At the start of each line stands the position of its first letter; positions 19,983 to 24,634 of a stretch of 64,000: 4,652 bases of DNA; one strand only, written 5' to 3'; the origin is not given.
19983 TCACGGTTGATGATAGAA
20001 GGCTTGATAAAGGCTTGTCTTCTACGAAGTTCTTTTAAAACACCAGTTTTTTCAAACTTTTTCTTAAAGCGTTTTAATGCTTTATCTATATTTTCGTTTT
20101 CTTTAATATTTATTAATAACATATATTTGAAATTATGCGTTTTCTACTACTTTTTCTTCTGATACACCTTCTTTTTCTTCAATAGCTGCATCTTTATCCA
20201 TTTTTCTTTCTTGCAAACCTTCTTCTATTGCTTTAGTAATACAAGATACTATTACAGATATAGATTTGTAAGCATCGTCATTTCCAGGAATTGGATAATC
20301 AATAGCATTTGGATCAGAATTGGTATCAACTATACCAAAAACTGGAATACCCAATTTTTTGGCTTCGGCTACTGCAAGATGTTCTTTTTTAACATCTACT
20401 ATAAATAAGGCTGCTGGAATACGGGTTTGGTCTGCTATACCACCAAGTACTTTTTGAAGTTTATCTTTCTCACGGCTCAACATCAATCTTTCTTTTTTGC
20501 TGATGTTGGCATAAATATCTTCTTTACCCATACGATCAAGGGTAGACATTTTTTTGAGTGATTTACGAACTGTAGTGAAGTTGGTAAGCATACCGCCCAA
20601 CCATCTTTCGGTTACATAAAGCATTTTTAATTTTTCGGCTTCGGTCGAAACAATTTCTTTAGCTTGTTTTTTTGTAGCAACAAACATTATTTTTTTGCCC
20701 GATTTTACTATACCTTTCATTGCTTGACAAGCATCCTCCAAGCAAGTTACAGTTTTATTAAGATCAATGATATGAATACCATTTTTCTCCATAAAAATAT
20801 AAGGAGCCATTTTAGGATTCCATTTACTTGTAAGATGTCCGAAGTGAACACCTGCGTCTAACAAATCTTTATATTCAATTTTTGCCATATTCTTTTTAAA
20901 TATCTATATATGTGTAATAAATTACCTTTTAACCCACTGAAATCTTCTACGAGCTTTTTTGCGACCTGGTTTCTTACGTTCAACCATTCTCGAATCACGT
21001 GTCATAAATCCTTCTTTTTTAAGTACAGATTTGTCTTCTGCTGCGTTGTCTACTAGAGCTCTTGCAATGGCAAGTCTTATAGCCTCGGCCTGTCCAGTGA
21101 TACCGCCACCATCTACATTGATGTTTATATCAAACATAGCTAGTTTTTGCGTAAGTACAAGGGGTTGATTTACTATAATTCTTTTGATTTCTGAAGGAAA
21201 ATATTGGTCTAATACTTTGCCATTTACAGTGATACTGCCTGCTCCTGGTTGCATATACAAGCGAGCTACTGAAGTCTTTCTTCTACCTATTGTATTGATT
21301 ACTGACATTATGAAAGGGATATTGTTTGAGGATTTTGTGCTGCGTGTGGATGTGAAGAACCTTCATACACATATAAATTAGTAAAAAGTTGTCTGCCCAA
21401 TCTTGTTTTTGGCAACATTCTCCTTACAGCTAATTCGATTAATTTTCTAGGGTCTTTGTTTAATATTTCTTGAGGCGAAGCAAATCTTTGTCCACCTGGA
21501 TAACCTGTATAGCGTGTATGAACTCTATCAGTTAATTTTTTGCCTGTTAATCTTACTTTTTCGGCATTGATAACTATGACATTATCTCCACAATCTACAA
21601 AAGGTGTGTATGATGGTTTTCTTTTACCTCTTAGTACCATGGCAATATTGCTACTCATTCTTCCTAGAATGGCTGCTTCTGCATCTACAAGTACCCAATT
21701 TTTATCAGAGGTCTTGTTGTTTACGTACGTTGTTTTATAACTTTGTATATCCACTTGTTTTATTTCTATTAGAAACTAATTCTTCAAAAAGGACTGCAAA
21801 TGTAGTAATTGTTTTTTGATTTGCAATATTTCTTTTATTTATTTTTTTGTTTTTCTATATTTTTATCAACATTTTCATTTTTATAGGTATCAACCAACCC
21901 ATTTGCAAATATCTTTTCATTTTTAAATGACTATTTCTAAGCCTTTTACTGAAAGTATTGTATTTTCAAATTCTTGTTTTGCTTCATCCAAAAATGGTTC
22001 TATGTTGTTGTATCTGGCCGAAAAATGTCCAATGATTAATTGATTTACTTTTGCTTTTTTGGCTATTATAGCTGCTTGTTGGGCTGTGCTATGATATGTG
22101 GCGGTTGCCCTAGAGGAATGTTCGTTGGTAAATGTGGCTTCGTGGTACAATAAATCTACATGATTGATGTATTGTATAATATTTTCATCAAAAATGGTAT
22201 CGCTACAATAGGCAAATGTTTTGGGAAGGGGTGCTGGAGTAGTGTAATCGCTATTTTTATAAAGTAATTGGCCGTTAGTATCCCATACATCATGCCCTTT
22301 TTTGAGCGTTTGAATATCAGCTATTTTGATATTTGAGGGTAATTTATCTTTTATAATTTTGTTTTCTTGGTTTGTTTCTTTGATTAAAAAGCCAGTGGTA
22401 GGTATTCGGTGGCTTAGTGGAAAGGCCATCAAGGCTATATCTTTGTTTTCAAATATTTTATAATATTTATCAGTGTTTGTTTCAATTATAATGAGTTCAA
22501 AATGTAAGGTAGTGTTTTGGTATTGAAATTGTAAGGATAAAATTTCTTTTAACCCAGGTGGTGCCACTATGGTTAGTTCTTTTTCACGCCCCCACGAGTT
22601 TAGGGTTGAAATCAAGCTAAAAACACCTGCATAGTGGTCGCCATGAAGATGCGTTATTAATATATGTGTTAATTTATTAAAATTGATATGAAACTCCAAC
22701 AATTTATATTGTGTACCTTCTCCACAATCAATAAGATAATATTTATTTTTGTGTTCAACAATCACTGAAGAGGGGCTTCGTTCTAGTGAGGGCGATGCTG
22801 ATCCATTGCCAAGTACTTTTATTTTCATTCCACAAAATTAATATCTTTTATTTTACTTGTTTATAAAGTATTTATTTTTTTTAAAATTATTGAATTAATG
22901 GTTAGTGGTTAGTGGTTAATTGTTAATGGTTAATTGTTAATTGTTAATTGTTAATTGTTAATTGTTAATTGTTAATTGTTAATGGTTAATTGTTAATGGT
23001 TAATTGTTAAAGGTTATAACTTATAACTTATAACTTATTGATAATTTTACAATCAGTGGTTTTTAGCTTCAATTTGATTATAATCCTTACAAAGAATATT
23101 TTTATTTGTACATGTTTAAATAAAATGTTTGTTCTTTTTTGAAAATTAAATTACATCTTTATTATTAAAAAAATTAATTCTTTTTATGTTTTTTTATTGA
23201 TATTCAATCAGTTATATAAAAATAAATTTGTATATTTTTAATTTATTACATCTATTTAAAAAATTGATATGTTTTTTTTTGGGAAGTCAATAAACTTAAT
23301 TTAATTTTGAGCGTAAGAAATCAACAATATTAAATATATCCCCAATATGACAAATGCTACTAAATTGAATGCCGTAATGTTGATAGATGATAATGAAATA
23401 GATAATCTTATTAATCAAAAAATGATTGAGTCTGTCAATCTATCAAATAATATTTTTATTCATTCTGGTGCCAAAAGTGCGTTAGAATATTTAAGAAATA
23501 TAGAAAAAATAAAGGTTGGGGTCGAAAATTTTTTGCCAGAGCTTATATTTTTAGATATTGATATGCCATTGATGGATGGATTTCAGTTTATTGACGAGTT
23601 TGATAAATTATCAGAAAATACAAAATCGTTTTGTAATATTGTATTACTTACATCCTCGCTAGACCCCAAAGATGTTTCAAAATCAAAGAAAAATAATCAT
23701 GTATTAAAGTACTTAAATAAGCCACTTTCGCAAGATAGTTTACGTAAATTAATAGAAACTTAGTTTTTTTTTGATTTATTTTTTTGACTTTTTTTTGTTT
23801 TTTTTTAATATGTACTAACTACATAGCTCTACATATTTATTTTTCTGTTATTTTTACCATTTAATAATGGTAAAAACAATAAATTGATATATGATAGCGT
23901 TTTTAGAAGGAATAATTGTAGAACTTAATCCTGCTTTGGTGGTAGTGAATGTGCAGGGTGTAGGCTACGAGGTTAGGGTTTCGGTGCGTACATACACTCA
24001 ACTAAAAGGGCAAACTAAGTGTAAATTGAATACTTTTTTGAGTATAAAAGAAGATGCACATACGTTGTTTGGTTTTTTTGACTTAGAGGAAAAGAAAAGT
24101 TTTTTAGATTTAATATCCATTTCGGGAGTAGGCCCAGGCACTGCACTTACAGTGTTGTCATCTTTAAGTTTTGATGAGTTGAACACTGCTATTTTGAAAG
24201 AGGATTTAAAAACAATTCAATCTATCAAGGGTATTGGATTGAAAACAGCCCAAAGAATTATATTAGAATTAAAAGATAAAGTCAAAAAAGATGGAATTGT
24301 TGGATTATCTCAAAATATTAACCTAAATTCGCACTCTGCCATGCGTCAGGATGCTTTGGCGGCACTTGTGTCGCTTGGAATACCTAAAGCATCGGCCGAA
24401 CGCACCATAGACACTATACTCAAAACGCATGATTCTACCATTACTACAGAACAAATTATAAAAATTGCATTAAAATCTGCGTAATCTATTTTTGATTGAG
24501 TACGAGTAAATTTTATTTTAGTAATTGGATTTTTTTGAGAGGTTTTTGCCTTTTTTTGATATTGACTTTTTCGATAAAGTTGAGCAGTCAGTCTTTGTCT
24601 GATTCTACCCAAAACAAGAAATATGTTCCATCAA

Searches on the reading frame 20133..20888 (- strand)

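Call 43: search_protein_families(library=pfam, proteins=[window:20133-20888:-], max_evalue=0.0001)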
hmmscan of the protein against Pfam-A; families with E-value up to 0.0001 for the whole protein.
window:20133-20888:- (251 aa): 1 family
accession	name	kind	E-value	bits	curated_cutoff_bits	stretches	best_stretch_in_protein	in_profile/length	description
PF00318.25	Ribosomal_S2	-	1.2e-94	316.1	26.1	1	9-224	1-216/216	Ribosomal protein S2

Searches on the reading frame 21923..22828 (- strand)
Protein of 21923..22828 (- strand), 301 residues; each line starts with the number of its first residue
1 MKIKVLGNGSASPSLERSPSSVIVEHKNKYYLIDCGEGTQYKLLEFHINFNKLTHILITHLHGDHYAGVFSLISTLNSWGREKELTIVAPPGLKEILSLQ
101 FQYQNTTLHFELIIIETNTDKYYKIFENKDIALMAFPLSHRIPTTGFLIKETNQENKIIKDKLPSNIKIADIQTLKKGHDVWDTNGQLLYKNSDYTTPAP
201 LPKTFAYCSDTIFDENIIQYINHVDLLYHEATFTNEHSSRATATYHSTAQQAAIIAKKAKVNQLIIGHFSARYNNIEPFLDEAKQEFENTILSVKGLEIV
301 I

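Call 43: search_protein_families(library=pfam, proteins=[window:21923-22828:-], max_evalue=0.0001)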
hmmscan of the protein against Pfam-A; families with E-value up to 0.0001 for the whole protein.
window:21923-22828:- (301 aa): 3 families
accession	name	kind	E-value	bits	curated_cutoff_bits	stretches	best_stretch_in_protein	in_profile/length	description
PF12706.13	Lactamase_B_2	-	4.3e-19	69.3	27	2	31-151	3-132/200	Beta-lactamase superfamily domain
PF00753.33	Lactamase_B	-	1.5e-10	41.8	22.7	1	18-75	5-66/196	Metallo-beta-lactamase superfamily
PF13691.12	Lactamase_B_4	-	3.4e-08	33.4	27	1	12-68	5-63/63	tRNase Z endonuclease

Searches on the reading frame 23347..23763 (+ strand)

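Call 43: search_protein_families(library=pfam, proteins=[window:23347-23763:+], max_evalue=0.0001)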
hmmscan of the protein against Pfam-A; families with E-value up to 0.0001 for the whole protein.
window:23347-23763:+ (138 aa): 1 family
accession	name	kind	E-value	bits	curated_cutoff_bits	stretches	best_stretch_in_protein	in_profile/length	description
PF00072.30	Response_reg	-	1.6e-11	44.8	30.2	1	10-136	1-110/111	Response regulator receiver domain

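Call 44: search_protein_families(library=padloc, proteins=[window:23347-23763:+], max_evalue=0.001)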
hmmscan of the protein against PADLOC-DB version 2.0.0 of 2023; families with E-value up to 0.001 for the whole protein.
window:23347-23763:+ (138 aa): 0 families

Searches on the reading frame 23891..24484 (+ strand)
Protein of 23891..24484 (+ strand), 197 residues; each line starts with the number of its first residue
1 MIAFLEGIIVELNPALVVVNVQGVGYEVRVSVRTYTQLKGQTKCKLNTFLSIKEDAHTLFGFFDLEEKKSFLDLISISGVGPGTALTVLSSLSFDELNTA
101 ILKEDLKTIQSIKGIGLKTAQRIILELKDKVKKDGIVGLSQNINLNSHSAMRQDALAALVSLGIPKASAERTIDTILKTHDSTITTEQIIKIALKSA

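Call 43: search_protein_families(library=pfam, proteins=[window:23891-24484:+], max_evalue=0.0001)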
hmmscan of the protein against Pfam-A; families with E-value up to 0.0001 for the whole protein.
window:23891-24484:+ (197 aa): 4 families
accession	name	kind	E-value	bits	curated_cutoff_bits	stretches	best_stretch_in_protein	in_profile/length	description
PF01330.27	RuvA_N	-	4.7e-20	71.9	23.6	1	1-61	1-61/61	RuvA N terminal domain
PF14520.12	HHH_5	-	2.6e-16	60.3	27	1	71-129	1-57/57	Helix-hairpin-helix domain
PF07499.19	RuvA_C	-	1.2e-07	32.5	24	1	151-196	2-45/47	RuvA, C-terminal domain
PF00633.29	HHH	-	1.9e-07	31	24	0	105-124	9-28/30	Helix-hairpin-helix motif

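Call 44: search_protein_families(library=padloc, proteins=[window:23891-24484:+], max_evalue=0.001)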
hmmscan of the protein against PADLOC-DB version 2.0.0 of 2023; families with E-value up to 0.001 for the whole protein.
window:23891-24484:+ (197 aa): 0 families
